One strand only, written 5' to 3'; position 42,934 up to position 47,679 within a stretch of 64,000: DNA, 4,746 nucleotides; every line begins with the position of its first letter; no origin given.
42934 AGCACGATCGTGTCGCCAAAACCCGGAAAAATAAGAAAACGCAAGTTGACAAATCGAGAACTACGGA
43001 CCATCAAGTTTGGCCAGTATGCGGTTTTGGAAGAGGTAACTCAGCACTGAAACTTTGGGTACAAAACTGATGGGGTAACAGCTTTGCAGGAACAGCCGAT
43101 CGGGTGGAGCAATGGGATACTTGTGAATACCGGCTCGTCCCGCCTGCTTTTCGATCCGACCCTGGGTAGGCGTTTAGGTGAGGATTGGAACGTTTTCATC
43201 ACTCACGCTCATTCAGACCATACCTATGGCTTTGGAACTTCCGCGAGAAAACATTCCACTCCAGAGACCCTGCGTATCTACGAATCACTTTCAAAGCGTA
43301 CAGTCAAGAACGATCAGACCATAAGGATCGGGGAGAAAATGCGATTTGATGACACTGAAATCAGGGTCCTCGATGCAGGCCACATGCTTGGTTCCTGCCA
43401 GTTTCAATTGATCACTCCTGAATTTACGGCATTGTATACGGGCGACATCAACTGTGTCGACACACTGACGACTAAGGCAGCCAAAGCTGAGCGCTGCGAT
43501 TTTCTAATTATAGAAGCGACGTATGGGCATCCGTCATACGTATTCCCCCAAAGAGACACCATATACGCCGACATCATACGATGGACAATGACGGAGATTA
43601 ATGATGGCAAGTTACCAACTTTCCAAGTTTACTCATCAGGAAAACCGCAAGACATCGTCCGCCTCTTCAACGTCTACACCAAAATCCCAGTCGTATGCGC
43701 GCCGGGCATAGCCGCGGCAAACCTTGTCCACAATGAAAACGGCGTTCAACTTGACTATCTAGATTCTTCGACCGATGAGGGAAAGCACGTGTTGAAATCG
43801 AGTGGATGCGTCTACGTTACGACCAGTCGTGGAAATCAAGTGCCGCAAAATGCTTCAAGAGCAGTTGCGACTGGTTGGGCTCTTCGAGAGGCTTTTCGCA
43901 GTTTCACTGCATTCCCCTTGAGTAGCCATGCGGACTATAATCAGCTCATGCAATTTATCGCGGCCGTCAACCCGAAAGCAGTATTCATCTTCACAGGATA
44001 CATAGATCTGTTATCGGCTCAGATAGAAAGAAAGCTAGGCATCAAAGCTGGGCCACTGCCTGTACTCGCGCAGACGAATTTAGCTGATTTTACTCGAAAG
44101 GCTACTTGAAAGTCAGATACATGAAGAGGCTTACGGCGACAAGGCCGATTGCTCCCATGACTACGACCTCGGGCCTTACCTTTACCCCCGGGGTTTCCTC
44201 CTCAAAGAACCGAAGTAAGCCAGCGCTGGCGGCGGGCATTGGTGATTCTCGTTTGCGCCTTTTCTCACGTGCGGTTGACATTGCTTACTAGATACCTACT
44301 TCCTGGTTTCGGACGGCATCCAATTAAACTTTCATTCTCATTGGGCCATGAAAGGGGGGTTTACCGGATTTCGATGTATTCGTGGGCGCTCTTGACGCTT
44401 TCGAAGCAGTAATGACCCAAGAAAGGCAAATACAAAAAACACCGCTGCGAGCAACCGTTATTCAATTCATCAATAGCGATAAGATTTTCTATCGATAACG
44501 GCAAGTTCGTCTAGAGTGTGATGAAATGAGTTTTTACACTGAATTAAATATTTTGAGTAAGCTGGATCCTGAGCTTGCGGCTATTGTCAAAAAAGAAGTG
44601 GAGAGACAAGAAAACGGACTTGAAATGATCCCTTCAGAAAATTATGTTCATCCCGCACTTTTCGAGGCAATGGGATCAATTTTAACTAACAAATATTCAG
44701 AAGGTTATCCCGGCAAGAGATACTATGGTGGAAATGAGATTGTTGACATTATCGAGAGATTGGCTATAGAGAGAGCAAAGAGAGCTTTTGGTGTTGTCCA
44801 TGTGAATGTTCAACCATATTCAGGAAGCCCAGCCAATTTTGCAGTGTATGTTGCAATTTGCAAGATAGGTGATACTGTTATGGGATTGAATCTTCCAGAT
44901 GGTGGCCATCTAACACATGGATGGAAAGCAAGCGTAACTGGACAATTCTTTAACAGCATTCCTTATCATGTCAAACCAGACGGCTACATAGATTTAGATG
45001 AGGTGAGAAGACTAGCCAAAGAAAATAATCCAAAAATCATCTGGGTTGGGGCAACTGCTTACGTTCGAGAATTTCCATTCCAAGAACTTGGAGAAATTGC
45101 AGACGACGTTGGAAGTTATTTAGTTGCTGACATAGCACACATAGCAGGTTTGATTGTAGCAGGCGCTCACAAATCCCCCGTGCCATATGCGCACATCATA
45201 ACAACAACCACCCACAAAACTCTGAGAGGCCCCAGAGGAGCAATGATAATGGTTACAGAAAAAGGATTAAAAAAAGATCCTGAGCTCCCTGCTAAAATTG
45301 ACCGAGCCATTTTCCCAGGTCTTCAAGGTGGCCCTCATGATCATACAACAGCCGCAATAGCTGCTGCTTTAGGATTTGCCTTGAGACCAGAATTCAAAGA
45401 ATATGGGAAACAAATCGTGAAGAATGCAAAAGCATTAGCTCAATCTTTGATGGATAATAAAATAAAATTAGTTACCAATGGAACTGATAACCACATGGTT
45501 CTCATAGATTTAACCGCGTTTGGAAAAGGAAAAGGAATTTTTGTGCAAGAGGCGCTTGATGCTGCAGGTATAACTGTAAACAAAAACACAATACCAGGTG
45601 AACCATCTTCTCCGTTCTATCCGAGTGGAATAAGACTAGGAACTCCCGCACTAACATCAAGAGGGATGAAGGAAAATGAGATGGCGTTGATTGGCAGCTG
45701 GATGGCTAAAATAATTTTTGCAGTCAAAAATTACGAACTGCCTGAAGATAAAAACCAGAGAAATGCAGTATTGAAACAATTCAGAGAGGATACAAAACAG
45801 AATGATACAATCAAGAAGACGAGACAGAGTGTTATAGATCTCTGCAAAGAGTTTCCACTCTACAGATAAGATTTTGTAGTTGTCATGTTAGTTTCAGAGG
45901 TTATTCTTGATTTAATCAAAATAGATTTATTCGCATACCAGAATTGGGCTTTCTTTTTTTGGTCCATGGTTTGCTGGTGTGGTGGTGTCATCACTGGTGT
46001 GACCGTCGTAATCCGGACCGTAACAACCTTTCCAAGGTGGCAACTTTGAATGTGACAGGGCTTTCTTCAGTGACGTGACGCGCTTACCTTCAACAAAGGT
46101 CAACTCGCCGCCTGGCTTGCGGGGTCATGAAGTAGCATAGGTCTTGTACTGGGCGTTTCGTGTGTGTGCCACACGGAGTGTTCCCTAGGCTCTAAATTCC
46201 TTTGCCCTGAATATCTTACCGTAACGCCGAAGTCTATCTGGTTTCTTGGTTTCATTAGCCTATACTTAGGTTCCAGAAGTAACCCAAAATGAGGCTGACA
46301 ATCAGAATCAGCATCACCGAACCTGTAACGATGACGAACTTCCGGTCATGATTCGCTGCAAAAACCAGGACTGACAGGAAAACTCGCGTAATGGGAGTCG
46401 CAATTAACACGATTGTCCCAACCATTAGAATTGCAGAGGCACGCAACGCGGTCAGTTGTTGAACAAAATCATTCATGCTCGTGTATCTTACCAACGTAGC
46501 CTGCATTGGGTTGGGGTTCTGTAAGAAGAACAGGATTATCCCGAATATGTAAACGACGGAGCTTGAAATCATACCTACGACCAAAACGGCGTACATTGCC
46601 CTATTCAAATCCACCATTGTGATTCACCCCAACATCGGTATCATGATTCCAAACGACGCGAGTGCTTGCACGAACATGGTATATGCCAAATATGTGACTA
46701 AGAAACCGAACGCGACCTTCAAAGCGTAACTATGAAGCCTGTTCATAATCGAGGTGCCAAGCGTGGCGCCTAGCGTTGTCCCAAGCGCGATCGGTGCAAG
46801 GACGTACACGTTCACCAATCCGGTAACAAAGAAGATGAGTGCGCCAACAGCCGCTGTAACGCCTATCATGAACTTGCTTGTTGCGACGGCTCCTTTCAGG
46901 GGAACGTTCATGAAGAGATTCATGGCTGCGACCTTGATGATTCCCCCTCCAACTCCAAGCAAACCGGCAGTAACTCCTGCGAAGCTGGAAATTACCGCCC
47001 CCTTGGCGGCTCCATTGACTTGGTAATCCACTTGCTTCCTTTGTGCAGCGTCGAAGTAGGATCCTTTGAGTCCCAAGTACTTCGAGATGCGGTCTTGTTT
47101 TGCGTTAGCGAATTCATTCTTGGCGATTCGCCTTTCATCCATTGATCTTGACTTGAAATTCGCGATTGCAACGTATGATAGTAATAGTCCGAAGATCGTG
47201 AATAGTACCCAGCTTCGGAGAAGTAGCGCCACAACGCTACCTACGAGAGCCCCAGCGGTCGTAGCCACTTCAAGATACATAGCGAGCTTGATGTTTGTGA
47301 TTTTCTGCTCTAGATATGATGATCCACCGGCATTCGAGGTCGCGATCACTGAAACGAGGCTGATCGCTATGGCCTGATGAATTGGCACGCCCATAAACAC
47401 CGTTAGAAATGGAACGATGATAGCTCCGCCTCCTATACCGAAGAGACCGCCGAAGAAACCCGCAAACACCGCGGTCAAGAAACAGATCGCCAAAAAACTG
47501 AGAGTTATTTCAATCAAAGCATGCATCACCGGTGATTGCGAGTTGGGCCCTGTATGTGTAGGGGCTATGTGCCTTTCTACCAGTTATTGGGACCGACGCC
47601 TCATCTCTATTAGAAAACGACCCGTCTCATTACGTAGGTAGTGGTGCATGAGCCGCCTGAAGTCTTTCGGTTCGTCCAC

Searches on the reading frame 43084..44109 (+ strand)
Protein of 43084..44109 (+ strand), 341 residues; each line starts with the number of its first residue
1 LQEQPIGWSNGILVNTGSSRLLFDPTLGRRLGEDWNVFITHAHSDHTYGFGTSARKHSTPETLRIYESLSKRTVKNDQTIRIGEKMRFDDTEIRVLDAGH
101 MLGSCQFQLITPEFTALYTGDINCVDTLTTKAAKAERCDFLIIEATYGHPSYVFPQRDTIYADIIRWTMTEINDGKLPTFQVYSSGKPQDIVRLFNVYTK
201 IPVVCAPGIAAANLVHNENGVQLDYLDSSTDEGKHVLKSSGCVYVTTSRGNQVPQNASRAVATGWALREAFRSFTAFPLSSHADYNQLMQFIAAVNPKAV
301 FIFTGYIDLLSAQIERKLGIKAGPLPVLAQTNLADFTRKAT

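Call 65: search_protein_families(library=pfam, proteins=[window:43084-44109:+], max_evalue=0.001)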
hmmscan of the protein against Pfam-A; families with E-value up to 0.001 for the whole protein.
window:43084-44109:+ (341 aa): 2 families
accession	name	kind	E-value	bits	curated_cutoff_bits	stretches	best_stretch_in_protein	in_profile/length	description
PF12706.13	Lactamase_B_2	-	3.7e-08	33.6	27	1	12-150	3-169/200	Beta-lactamase superfamily domain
PF07521.17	RMMBL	-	0.00012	22.5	21.6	1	278-302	12-37/63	Zn-dependent metallo-hydrolase RNA specificity domain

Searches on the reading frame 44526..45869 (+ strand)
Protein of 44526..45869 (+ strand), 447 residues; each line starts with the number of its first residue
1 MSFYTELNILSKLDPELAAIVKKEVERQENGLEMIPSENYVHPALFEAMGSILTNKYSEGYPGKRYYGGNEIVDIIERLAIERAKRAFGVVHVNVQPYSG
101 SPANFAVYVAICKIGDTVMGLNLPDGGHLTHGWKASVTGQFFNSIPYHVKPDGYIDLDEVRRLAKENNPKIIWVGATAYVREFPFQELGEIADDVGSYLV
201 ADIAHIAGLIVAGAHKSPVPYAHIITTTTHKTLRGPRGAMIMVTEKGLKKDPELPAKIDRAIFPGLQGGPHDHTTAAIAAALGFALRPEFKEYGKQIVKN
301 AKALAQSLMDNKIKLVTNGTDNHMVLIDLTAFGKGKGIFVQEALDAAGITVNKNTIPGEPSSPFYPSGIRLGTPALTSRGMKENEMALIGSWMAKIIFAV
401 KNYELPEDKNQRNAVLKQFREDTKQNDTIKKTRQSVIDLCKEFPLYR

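Call 65: search_protein_families(library=pfam, proteins=[window:44526-45869:+], max_evalue=0.001)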
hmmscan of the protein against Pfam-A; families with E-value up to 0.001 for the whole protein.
window:44526-45869:+ (447 aa): 1 family
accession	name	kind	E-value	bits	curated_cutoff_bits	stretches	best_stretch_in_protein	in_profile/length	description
PF00464.25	SHMT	-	8.7e-158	525.5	27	1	10-392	1-398/399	Serine hydroxymethyltransferase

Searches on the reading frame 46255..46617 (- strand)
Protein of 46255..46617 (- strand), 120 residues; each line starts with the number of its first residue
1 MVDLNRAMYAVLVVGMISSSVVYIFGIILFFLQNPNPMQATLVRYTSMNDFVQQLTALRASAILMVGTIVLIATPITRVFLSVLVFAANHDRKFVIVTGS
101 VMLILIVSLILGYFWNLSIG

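Call 65: search_protein_families(library=pfam, proteins=[window:46255-46617:-], max_evalue=0.001)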
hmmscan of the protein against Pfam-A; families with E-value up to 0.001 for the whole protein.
window:46255-46617:- (120 aa): 1 family
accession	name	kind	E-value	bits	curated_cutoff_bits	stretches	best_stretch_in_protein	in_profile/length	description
PF07843.16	DUF1634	-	8e-20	71.3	27.5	1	11-110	4-102/102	Protein of unknown function (DUF1634)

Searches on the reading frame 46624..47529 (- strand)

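Call 65: search_protein_families(library=pfam, proteins=[window:46624-47529:-], max_evalue=0.001)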
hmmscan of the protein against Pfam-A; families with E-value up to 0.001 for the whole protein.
window:46624-47529:- (301 aa): 1 family
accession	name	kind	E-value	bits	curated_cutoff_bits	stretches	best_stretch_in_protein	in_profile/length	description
PF01925.25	TauE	-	1.6e-47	162.6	32.6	1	16-285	1-237/237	Sulfite exporter TauE/SafE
